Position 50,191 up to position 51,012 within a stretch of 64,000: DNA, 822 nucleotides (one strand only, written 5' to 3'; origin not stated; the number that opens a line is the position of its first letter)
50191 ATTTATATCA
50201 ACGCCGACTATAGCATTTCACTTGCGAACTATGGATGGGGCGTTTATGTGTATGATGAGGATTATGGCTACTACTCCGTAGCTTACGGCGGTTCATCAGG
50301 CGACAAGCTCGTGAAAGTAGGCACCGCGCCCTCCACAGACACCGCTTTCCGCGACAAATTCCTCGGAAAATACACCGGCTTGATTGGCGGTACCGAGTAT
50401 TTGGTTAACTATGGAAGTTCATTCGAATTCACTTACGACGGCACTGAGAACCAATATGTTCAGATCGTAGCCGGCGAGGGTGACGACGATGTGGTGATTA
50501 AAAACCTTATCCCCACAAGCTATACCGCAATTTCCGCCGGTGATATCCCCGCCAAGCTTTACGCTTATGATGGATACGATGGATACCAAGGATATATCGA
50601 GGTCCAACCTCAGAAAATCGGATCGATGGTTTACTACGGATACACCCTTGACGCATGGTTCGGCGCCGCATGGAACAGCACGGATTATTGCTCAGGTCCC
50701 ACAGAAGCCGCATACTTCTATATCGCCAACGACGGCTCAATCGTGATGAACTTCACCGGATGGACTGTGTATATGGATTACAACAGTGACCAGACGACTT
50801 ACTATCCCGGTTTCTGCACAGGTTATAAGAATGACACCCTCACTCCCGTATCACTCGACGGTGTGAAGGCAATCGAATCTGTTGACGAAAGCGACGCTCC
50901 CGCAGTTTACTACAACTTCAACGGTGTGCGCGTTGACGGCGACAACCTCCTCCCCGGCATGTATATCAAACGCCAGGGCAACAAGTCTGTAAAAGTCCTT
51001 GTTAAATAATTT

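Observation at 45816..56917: Uncharacterised ~170-aa module present five times across three genes: two T9SS-tagged twin-module paralogs and a SusD-adjacent lipoprotein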

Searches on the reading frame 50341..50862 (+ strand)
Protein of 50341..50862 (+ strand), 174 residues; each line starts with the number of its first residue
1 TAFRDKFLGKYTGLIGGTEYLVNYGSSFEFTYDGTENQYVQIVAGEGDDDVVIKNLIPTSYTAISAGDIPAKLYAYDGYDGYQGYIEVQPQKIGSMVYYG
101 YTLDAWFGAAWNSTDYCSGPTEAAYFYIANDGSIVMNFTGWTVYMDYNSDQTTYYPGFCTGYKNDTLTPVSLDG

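Call 11: search_solved_structures(query=A1, max_evalue=10)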
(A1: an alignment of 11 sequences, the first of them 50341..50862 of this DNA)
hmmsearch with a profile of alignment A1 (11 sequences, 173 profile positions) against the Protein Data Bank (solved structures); distinct sequences matched with E-value up to 10: 1.
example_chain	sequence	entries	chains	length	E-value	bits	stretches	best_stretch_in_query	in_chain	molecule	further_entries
4aa9_A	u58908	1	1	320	0.69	13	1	47-84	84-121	CHYMOSIN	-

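Call 17: predict_structure(alignment_id=A1)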
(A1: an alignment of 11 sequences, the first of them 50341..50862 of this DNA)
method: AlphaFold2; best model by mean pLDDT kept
length: 174 residues; sequences in the alignment: 11
mean_pLDDT: 90.2   pTM: 0.87
mean pLDDT of the five models: 90.2, 89.1, 89.0, 88.7, 88.2
residues with pLDDT >= 90: 114; 70-90: 48; 50-70: 11; < 50: 1
segments of 3 or more residues with pLDDT < 50: none
pLDDT, mean of each block of 10 residues (from residue 1): 92 93 87 95 97 95 93 93 96 93 93 64 93 92 91 88 89 61
secondary structure, 60 per line:
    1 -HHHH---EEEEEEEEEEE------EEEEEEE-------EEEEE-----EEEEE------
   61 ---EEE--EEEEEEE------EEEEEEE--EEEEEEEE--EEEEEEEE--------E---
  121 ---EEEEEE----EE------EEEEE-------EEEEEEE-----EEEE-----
elements in order: H2-5 E9-19 E26-32 E40-44 E50-54 E64-66 E69-75 E82-88 E91-98 E101-108 E124-129 E142-146 E154-160 E166-169

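Call 19: fold_search(model_id=the predicted structure, library=pdb)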
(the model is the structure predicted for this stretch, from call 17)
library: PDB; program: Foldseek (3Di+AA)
matches with E <= 10: 573; with E <= 0.001: 0
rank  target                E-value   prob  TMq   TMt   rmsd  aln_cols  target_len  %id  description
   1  6lix_A                1.6e-01  0.47  0.36  0.33  12.0       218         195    7  CRL Protein of Arabidopsis (released 2020-09-16)
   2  8rw1_k                2.4e-01  0.06  0.15  0.08  16.6       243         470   10  Structure of a yeast 48S-AUC preinitiation complex in closed conformation (released 2024-09-11)
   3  6lix_B                2.7e-01  0.44  0.37  0.34  11.4       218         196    9  CRL Protein of Arabidopsis (released 2020-09-16)
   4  9nph_C                3.3e-01  0.07  0.14  0.16  14.0       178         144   13  X-ray crystal structure of recombinant Can f 1 in complex with human IgE mAb 1J11 Fab (released 2025-08-27)
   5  1n0s_A                3.5e-01  0.18  0.23  0.23  12.1       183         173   11  ENGINEERED LIPOCALIN FLUA IN COMPLEX WITH FLUORESCEIN (released 2003-08-05)
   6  8fop_B                3.5e-01  0.08  0.16  0.20  14.3       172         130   10  Structure of Agrobacterium tumefaciens bacteriophage Milano curved tail (released 2024-01-17)
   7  3im5_A                3.6e-01  0.04  0.15  0.15  16.9       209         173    7  Crystal structure of mouse Ryanodine Receptor 2 (residues 1-217) (released 2009-11-17)
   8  4inn_B                3.8e-01  0.23  0.25  0.28   8.3       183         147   11  Protein HP1028 from the human pathogen Helicobacter pylori belongs to the lipocalin family (released 2013-07-31)
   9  6e8n_A                4.3e-01  0.15  0.28  0.27  17.0       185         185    9  Crystal structure of glycosylated human EPDR1 (released 2019-01-23)
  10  5ohn_C                4.3e-01  0.05  0.17  0.11  20.5       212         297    8  Crystal structure of USP30 in covalent complex with ubiquitin propargylamide (low resolution) (released 2017-09-20)
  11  8fwe_AU               4.5e-01  0.09  0.18  0.22  13.7       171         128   10  Neck structure of Agrobacterium phage Milano, C3 symmetry (released 2023-12-06)
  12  8fop_C                5.0e-01  0.11  0.20  0.24  13.4       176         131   10  Structure of Agrobacterium tumefaciens bacteriophage Milano curved tail (released 2024-01-17)
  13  3bk5                  5.0e-01  0.06  0.21  0.18  17.2       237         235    9  Crystal structure of putative outer membrane lipoprotein-sorting protein domain from Vibrio parahaemolyticus (released 2008-02-05)
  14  3rqb_A                5.0e-01  0.03  0.12  0.10  18.4       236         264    8  Crystal Structure of Conserved Protein of Unknown Function with Hot dog Fold from Alicyclobacillus acidocaldarius (released 2011-05-18)
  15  4inn_A                5.2e-01  0.33  0.27  0.31   8.3       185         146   10  Protein HP1028 from the human pathogen Helicobacter pylori belongs to the lipocalin family (released 2013-07-31)
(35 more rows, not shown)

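Call 26: search_protein_representatives(alignment_id=A1)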
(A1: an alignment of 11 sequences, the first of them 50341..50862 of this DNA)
Query: 11 sequences, 173 profile positions. Proteins with E-value up to 0.001 (for the whole library): 31; up to 1e-10: 21; up to 1e-30: 13. The best 31 are listed.
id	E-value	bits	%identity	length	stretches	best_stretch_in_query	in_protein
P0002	4.7e-202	681.0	-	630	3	2-170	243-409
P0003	2.3e-121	418.3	-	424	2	2-170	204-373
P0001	3.5e-118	408.0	-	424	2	1-172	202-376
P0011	2.2e-57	210.0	-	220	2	2-142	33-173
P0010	6.4e-55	202.0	-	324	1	1-170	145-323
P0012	6.8e-55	201.9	-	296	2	2-172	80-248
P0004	1.1e-52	194.7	-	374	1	2-171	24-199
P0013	1.0e-40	155.8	-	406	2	2-155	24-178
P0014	6.7e-39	149.8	-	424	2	3-169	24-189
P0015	5.5e-36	140.4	-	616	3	5-171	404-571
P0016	1.3e-34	135.9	-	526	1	3-171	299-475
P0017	6.6e-34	133.6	-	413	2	5-140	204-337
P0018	9.1e-31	123.4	-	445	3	4-156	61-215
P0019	3.0e-30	121.7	-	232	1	3-168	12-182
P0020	1.3e-27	113.1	-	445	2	2-139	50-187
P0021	1.5e-26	109.6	-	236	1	2-171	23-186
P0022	6.0e-26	107.7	-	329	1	1-151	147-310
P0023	5.2e-24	101.4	-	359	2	81-165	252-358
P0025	7.9e-17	78.0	-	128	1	65-168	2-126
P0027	2.1e-10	57.1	-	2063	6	17-61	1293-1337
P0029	2.2e-09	53.7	-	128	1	2-77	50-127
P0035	4.8e-04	36.4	-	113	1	1-59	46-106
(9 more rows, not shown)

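Call 31: find_encoding_contigs(protein=P0022, flank=10000, max_places=3)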
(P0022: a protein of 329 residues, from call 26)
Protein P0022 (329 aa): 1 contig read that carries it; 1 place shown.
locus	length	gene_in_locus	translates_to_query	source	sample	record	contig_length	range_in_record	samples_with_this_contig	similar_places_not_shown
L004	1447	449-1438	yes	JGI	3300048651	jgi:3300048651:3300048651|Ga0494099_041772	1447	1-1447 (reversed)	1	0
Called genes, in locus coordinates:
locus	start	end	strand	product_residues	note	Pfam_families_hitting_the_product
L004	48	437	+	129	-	PF07980:SusD_RagB (weak)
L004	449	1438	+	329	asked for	-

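Call 41: search_protein_families(library=pfam, proteins=[P0015, P0016, P0022, P0023, P0013, P0014, P0020, P0027], max_evalue=1)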
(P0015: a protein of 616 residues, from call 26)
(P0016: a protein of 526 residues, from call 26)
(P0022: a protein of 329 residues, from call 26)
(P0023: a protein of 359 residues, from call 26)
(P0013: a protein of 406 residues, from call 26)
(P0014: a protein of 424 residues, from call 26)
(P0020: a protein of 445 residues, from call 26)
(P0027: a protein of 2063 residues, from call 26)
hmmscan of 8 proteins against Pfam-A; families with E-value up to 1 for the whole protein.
P0015 (616 aa): 1 family
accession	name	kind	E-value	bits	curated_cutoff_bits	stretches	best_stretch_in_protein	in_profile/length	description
PF17631.7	DUF5512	-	0.02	15.3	27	1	128-189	4-58/139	Family of unknown function (DUF5512)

P0016 (526 aa): 1 family
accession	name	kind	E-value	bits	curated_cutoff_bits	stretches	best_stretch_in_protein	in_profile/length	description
PF13721.11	SecD-TM1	-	0.13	13.2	30.5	1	72-134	21-83/103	SecD export protein N-terminal TM region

P0022 (329 aa): 3 families
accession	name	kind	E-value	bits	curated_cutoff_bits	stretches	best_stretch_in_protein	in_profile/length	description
PF08522.16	BT_3987-like_N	-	0.048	14.8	25.9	0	38-126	5-116/120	BT_3987-like, N-terminal domain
PF12454.13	Ecm33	-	0.11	13.1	23.2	0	263-289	12-35/40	GPI-anchored cell wall organization protein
PF16370.11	MetallophosC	-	0.96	10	29.7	0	24-73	43-93/168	C terminal of Calcineurin-like phosphoesterase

P0023 (359 aa): 0 families

P0013 (406 aa): 0 families

P0014 (424 aa): 4 families
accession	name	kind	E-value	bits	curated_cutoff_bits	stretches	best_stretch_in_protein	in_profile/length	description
PF14903.11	WG_beta_rep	-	0.00052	20.4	25.6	0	129-141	1-13/35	WG containing repeat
PF24364.1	DUF7520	-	0.05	14.1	27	0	89-117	25-53/78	Family of unknown function (DUF7520)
PF23641.1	YmcF-like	-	0.22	12.2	27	0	280-301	5-26/62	YmcF-like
PF12721.12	RHIM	-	0.74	9.9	20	0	41-49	5-13/22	RIP homotypic interaction motif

P0020 (445 aa): 0 families

P0027 (2063 aa): 21 families
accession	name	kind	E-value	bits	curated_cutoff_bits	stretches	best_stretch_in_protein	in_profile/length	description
PF00353.25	HemolysinCabind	-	9.3e-86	281.6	23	13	1374-1408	1-35/36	RTX calcium-binding nonapeptide repeat (4 copies)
PF13620.12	CarboxypepD_reg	-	1.1e-27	96.6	32.3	4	678-739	2-64/82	Carboxypeptidase regulatory-like domain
PF05345.18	He_PIG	-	2.4e-18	66.8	24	1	1158-1252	1-95/96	Putative Ig domain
PF06594.17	HCBP_related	-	2.6e-15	56.5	21.4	1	2016-2059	1-42/42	Haemolysin-type calcium binding protein related domain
PF17210.9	SdrD_B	-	7.7e-14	52.3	29.7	2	674-739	9-75/112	SdrD B-like domain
PF07705.17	CARDB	-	3.8e-12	46.7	22.7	1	1031-1142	1-99/101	CARDB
PF17936.7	Big_6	-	1.6e-07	31.9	27.6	1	492-559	12-80/83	Bacterial Ig domain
PF19077.6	Big_13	-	1.8e-07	32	27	2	493-560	27-98/102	Bacterial Ig-like domain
PF13715.12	CarbopepD_reg_2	-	3e-07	30.8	32.2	1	680-739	3-60/88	CarboxypepD_reg-like domain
PF03793.24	PASTA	-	1.7e-06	28.3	23.2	1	231-290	2-59/64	PASTA domain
PF07210.18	DUF1416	-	6.7e-06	26.4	23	1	948-1002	21-74/97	Protein of unknown function (DUF1416)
PF04732.19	Filament_head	-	7.1e-05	24.1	23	0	1355-1369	63-76/84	Intermediate filament head (DNA binding) region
PF25020.1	TTR_TEN1-4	-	0.00016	22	27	1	765-814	8-55/86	Teneurin TTR-like domain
PF16116.10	DUF4832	-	0.00033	20.9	29.2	1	1034-1123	107-195/216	Domain of unknown function (DUF4832)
PF00041.27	fn3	-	0.00047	20.8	25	1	311-375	11-75/84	Fibronectin type III domain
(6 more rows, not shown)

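Call 61: find_encoding_contigs(protein=P0014, flank=10000, max_places=2)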
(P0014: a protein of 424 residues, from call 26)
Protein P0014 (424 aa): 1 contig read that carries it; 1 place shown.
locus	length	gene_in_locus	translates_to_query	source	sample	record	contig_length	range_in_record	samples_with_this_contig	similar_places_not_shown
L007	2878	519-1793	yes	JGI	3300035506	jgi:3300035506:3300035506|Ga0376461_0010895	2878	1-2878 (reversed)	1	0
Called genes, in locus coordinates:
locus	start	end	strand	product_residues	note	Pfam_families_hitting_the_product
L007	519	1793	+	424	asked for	-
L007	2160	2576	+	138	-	-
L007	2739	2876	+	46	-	?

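Call 62: find_encoding_contigs(protein=P0015, flank=10000, max_places=2)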
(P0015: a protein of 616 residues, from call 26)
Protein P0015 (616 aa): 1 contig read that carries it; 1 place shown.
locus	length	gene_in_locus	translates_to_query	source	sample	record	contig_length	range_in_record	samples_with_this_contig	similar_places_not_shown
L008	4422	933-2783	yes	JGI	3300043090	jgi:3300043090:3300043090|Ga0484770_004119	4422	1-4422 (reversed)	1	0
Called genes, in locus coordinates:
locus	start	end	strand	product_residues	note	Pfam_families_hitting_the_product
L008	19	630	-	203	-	PF13505:OMP_b-brl, PF13568:OMP_b-brl_2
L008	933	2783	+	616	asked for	-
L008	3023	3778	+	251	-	PF00121:TIM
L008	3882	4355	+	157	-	PF05036:SPOR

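Call 63: find_encoding_contigs(protein=P0016, flank=10000, max_places=2)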
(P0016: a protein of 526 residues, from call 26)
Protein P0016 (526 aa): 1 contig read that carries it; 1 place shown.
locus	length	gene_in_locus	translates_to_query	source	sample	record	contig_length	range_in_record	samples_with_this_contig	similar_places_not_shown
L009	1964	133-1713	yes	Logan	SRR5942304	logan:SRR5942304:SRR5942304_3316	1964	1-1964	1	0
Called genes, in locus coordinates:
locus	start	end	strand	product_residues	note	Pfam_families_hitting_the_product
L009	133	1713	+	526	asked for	-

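Call 75: search_protein_families(library=pfam, proteins=[L007:2160-2573:+], max_evalue=0.001)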
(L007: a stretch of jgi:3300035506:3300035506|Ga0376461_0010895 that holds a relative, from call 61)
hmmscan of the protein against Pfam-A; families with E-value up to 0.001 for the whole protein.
L007:2160-2573:+ (138 aa): 0 families

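Call 76: search_protein_families(library=pfam, alignment_id=A2, max_evalue=10)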
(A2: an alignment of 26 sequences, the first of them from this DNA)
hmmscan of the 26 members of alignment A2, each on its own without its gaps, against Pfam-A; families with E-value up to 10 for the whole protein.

A. member 1, seq(174 aa): 0 families

B. families by the number of members that match (of 26 scanned): 9 families
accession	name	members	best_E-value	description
PF21916.1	mtd_2nd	1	0.018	Mtd second domain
PF17993.7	HA70_C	1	0.03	Haemagglutinin 70 C-terminal domain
PF00121.24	TIM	1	0.072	Triosephosphate isomerase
PF21858.2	DUF6914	1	0.12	Family of unknown function (DUF6914)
PF21986.1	AH_C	1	0.12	Allophanate hydrolase C-terminal domain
PF16299.10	DUF4941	1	0.18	Domain of unknown function (DUF4941)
PF06594.17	HCBP_related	1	0.2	Haemolysin-type calcium binding protein related domain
PF25646.1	SPV1_VP4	1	0.5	Sulfolobus polyhedral virus 1 major capsid protein VP4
PF08997.15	UCR_6-4kD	1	3.9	Ubiquinol-cytochrome C reductase complex, 6.4kD protein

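Call 79: find_related_loci(query=A7, collection=metagenome_contigs, flank=10000)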
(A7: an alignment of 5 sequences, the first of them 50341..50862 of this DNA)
Query A7 (174 aa) in metagenome_contigs; peptide patterns used: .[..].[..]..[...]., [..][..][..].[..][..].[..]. (x = any residue, [..] = any of these).
545 stretches matched a pattern, but none encodes a relative of the query by tblastn (E <= 1e-3).

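Call 80: find_encoding_contigs(protein=P0023, flank=10000, max_places=2)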
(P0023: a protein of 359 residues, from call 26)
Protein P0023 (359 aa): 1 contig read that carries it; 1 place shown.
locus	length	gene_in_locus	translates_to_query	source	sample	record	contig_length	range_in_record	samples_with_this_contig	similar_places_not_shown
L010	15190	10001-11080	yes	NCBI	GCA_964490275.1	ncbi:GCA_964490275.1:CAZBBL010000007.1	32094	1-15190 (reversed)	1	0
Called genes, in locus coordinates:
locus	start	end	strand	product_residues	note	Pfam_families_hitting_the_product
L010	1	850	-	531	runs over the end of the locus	PF03951:Gln-synt_N, PF00120:Gln-synt_C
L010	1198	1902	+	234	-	PF00072:Response_reg, PF00486:Trans_reg_C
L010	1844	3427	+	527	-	PF00512:HisKA, PF02518:HATPase_c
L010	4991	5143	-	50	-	-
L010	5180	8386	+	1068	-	PF13620:CarboxypepD_reg, PF13715:CarbopepD_reg_2, PF07715:Plug, PF00593:TonB_dep_Rec_b-barrel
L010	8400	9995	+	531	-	PF14322:SusD-like_3 (weak), PF07980:SusD_RagB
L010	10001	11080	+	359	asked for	-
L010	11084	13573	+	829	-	PF00756:Esterase (weak), PF02129:Peptidase_S15 (faint), PF00326:Peptidase_S9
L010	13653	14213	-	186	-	PF00254:FKBP_C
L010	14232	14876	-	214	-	PF04011:LemA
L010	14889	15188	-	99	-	?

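Call 81: find_encoding_contigs(protein=P0021, flank=10000, max_places=2)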
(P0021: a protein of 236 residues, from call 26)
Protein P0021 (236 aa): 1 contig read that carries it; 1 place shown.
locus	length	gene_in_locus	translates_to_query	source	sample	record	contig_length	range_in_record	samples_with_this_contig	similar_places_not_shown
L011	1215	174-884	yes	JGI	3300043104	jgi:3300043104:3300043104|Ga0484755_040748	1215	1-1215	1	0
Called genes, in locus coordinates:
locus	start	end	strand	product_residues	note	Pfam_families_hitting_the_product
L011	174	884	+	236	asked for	-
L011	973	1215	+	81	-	?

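Call 82: find_encoding_contigs(protein=P0013, flank=10000, max_places=2)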
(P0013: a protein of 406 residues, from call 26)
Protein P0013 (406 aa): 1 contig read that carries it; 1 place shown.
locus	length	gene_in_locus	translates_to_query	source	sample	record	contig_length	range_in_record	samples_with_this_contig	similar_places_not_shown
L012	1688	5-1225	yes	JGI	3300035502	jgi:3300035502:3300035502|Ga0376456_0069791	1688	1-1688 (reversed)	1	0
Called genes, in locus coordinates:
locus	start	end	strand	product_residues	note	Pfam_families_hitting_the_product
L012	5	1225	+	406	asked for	-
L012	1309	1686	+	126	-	?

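Call 84: search_protein_families(library=pfam, proteins=[L010:11084-13570:+, L011:973-1215:+, L012:1309-1686:+], max_evalue=0.1)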
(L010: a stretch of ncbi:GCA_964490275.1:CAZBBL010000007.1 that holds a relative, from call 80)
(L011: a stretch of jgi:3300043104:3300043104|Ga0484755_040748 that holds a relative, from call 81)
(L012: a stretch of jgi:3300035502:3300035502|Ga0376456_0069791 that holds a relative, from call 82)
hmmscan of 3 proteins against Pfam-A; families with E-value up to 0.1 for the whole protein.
L010:11084-13570:+ (829 aa): 9 families
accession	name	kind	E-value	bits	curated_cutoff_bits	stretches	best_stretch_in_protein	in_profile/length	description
PF00326.27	Peptidase_S9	-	4.7e-44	150.9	22.6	1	613-818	6-212/213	Prolyl oligopeptidase family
PF02129.25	Peptidase_S15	-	1.8e-06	28.3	23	1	588-737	16-156/262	X-Pro dipeptidyl-peptidase (S15 family)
PF00756.26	Esterase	-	8.2e-06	26.2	22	1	576-793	9-229/251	Putative esterase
PF01738.24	DLH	-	3.1e-05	24.1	21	1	615-793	35-186/217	Dienelactone hydrolase family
PF12146.15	Hydrolase_4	-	7e-05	22.7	27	1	743-778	184-219/239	Serine aminopeptidase, S33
PF00561.26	Abhydrolase_1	-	0.0034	17.5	25.8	1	607-724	14-128/245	alpha/beta hydrolase fold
PF08840.17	BAAT_C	-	0.023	15.2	20.9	0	661-705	11-55/210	BAAT / Acyl-CoA thioester hydrolase C terminal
PF20434.5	BD-FAE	-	0.035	14.1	26.8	0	746-776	185-215/215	BD-FAE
PF02230.22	Abhydrolase_2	-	0.077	13.3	23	0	749-795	155-201/217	Phospholipase/Carboxylesterase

L011:973-1215:+ (81 aa): 4 families
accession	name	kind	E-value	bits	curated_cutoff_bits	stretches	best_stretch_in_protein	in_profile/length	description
PF13715.12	CarbopepD_reg_2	-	3.2e-17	62.8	32.2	1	25-81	1-57/88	CarboxypepD_reg-like domain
PF13620.12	CarboxypepD_reg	-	2.3e-09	37.9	32.3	1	25-81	2-61/82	Carboxypeptidase regulatory-like domain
PF23591.1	CILP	-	3.4e-05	24.2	27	1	23-78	5-58/90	Cartilage intermediate layer protein 1-like domain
PF15976.11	CooC_C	-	0.078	13.5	29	1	29-64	22-55/93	CS1-pili formation C-terminal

L012:1309-1686:+ (126 aa): 5 families
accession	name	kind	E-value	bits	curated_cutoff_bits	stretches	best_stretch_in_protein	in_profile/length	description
PF13715.12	CarbopepD_reg_2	-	3.3e-23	82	32.2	1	25-107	1-88/88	CarboxypepD_reg-like domain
PF13620.12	CarboxypepD_reg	-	3.3e-12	47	32.3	1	24-86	1-69/82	Carboxypeptidase regulatory-like domain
PF23591.1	CILP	-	5.2e-06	26.8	27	1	21-82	3-62/90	Cartilage intermediate layer protein 1-like domain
PF15976.11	CooC_C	-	0.0092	16.4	29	1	20-81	14-72/93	CS1-pili formation C-terminal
PF09430.16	EMC7_beta-sandw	-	0.024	15.2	26.6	1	50-87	21-58/122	ER membrane protein complex subunit 7, beta-sandwich domain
